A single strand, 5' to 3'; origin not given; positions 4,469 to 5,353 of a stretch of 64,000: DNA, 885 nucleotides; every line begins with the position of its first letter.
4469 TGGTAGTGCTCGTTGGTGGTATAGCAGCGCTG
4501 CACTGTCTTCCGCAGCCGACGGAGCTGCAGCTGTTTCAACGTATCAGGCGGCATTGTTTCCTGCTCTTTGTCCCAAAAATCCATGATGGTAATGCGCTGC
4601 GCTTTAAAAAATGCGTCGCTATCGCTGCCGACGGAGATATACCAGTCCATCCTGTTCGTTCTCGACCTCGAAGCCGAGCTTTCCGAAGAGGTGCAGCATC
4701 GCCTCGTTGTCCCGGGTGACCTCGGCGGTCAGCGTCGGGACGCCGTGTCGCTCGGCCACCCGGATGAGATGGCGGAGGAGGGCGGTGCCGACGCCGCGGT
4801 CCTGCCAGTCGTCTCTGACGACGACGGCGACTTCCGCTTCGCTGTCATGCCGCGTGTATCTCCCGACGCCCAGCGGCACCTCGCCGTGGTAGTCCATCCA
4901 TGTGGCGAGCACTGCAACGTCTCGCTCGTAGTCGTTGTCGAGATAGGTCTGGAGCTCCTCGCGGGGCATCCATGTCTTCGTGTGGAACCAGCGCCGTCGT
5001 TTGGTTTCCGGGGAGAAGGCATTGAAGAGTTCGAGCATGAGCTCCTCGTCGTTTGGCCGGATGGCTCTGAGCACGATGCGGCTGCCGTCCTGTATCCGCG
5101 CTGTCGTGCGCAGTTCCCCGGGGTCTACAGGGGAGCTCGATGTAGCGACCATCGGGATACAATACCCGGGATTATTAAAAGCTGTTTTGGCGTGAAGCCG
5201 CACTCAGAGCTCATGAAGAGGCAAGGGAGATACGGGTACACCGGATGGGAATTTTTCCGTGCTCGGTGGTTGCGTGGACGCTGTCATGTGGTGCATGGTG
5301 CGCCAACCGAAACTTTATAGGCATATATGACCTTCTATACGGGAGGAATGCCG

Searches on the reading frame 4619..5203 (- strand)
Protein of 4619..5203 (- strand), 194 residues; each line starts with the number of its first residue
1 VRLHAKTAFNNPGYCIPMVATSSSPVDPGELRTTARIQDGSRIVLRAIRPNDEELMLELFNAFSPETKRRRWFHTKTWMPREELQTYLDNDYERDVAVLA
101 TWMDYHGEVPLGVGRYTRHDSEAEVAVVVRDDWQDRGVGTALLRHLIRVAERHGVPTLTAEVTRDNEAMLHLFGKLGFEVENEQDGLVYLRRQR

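Call 50: search_protein_families(library=pfam, proteins=[window:4619-5203:-], max_evalue=0.01)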
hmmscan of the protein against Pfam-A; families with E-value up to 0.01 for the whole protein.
window:4619-5203:- (194 aa): 8 families
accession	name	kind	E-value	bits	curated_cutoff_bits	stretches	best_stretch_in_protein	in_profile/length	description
PF00583.31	Acetyltransf_1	-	8.5e-15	55.5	20.7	1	81-178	16-116/116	Acetyltransferase (GNAT) family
PF13302.13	Acetyltransf_3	-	1.3e-12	49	25.4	1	42-179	1-138/138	Acetyltransferase (GNAT) domain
PF13508.13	Acetyltransf_7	-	9.9e-09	35.9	27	1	106-180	10-84/84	Acetyltransferase (GNAT) domain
PF13420.13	Acetyltransf_4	-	4.2e-07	30.6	24.3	1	111-189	66-145/155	Acetyltransferase (GNAT) domain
PF08445.16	FR47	-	1.3e-05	25.5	22.1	1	125-182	25-81/86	FR47-like protein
PF13673.13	Acetyltransf_10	-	2.8e-05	24.5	23.6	1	102-182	34-111/128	Acetyltransferase (GNAT) domain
PF13523.12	Acetyltransf_8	-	0.0017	18.5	27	0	131-183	89-142/145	Acetyltransferase (GNAT) domain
PF12746.13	GNAT_acetyltran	-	0.0027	17.8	26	1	116-183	175-239/243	GNAT acetyltransferase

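Call 68: search_protein_families(library=padloc, proteins=[window:4619-5203:-], max_evalue=0.001)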
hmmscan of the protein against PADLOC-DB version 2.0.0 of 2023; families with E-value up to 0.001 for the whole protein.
window:4619-5203:- (194 aa): 0 families
